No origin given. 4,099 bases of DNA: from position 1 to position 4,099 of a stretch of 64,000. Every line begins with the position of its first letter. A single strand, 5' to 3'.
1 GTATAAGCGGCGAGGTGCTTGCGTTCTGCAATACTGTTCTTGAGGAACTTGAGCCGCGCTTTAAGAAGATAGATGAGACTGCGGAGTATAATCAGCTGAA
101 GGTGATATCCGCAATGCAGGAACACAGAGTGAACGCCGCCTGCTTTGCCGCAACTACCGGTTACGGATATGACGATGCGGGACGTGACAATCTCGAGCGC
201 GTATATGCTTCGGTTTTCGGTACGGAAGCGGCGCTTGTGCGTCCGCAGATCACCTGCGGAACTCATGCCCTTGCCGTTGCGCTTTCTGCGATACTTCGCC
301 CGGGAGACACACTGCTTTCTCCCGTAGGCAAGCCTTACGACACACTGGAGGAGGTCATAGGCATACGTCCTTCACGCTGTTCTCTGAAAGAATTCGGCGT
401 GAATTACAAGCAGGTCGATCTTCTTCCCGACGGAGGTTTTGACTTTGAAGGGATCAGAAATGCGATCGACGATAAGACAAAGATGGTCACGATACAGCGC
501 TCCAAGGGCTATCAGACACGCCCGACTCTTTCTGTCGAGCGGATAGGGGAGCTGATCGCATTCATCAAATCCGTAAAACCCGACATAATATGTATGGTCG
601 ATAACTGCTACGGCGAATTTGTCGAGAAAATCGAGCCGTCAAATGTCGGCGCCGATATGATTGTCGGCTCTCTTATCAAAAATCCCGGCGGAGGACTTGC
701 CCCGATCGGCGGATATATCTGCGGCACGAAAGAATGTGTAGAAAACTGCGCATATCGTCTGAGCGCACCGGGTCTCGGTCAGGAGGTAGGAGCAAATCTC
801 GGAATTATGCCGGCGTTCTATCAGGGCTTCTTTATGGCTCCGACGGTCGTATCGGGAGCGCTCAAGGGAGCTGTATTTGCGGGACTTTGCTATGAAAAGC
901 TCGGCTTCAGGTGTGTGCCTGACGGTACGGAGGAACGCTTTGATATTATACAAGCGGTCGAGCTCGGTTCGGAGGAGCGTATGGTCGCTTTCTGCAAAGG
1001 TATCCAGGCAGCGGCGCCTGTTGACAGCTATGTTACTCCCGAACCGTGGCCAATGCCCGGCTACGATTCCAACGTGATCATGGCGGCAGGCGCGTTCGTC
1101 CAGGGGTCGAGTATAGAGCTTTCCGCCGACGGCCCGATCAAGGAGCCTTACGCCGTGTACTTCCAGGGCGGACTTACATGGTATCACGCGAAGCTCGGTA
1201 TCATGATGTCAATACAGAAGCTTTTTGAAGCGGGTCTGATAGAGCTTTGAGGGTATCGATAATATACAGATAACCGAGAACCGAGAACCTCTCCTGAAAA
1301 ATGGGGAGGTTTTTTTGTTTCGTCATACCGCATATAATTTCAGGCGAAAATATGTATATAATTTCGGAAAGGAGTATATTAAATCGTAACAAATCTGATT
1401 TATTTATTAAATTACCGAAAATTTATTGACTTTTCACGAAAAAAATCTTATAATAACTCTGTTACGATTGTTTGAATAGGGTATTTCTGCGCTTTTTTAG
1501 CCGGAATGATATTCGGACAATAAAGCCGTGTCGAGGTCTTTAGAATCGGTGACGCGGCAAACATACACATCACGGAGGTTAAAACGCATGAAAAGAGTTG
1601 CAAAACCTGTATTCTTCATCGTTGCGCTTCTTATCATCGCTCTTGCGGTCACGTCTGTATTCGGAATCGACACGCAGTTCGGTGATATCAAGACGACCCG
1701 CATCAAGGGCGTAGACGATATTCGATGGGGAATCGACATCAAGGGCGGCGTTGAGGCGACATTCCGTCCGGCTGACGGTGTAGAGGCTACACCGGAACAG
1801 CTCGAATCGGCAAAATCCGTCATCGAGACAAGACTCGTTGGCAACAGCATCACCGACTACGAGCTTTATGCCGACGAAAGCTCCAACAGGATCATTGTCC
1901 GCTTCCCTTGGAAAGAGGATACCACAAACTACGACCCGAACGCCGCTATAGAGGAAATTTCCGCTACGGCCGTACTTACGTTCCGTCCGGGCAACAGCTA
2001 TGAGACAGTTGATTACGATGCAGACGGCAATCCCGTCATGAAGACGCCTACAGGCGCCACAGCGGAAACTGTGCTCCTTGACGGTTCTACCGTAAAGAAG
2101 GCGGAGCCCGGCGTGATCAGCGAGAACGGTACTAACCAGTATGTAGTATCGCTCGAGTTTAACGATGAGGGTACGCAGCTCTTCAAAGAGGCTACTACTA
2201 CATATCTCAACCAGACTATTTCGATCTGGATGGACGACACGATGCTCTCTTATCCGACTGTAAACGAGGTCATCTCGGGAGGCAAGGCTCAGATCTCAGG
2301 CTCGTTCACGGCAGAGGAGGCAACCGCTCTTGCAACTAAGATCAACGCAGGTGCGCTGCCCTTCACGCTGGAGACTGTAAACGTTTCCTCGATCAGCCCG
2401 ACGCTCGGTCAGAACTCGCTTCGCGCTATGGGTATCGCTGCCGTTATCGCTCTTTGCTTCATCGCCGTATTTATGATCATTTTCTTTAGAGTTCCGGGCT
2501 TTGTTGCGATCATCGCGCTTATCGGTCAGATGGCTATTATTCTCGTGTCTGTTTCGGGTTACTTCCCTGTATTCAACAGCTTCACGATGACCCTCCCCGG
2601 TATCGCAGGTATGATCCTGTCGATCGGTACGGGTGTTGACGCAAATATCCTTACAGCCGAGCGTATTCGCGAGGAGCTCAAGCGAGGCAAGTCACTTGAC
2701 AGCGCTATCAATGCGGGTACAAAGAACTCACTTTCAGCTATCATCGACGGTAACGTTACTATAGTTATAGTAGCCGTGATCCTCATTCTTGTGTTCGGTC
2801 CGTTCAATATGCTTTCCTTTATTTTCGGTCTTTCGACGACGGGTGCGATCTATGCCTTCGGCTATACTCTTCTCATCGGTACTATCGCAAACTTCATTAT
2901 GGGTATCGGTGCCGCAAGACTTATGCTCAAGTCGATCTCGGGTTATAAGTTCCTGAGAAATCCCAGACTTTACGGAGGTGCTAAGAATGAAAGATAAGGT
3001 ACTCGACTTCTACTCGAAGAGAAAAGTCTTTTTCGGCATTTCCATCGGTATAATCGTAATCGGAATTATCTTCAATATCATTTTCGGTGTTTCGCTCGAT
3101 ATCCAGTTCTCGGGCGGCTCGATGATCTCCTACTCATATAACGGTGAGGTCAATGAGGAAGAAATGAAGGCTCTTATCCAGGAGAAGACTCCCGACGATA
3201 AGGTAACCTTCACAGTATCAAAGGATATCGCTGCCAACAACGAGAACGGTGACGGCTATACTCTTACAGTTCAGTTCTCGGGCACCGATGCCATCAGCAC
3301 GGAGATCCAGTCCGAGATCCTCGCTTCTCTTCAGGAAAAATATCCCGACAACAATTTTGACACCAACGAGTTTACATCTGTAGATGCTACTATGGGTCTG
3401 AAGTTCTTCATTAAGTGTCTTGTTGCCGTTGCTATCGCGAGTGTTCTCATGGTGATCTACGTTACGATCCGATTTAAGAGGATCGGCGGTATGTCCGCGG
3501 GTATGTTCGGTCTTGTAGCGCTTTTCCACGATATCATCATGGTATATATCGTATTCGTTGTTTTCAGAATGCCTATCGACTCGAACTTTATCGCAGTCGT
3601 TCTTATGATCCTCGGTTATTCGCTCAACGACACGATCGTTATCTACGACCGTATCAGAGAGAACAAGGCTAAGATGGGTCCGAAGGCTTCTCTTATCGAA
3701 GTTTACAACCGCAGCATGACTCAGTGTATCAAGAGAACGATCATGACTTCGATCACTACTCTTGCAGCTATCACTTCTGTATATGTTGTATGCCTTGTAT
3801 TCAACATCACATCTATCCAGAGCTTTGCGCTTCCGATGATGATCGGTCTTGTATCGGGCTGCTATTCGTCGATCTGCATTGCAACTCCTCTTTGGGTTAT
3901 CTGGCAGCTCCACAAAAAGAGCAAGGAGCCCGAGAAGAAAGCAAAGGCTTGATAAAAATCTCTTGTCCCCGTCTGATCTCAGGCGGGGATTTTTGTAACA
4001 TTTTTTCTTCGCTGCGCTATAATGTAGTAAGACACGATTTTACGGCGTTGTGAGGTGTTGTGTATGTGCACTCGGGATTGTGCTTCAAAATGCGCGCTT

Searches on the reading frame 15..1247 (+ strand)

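Call 48: search_protein_families(library=pfam, proteins=[window:15-1247:+], max_evalue=0.00001)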
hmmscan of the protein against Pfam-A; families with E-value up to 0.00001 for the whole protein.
window:15-1247:+ (411 aa): 2 families
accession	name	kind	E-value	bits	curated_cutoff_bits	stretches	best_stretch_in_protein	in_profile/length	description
PF06838.17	Met_gamma_lyase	-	6.7e-179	595.1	24.2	1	4-403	4-404/405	Methionine gamma-lyase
PF01053.26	Cys_Met_Meta_PP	-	1.4e-09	37.5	27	1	49-248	43-224/381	Cys/Met metabolism PLP-dependent enzyme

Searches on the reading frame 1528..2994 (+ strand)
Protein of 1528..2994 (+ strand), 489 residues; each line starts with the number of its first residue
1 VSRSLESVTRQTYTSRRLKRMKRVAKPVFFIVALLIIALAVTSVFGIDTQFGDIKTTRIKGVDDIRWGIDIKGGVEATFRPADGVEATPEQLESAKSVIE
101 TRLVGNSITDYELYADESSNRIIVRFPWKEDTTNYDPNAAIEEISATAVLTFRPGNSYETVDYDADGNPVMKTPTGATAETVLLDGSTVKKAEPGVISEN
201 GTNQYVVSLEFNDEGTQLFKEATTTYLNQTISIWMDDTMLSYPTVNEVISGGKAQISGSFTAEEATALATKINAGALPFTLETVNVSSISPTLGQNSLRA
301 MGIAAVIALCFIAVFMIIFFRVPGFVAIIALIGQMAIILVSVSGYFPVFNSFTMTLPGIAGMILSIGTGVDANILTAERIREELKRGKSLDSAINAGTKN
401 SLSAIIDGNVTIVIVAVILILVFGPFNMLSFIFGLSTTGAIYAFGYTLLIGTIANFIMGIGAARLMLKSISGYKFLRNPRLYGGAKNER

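Call 48: search_protein_families(library=pfam, proteins=[window:1528-2994:+], max_evalue=0.00001)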
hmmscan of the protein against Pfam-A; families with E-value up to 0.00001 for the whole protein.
window:1528-2994:+ (489 aa): 2 families
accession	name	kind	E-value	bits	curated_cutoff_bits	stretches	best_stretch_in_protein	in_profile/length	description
PF22599.2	SecDF_P1_head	-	2.6e-26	92.2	27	1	179-278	16-113/114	SecDF, P1 head subdomain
PF02355.23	SecD_SecF_C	-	1.1e-10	41.7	20.5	1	280-430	12-158/189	Protein export membrane protein SecD/SecF, C-terminal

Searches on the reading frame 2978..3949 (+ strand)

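Call 48: search_protein_families(library=pfam, proteins=[window:2978-3949:+], max_evalue=0.00001)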
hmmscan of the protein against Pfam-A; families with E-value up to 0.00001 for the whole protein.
window:2978-3949:+ (324 aa): 1 family
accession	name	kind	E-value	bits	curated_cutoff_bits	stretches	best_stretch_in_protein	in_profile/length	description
PF02355.23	SecD_SecF_C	-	9.6e-47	159.3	20.5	1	124-310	10-187/189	Protein export membrane protein SecD/SecF, C-terminal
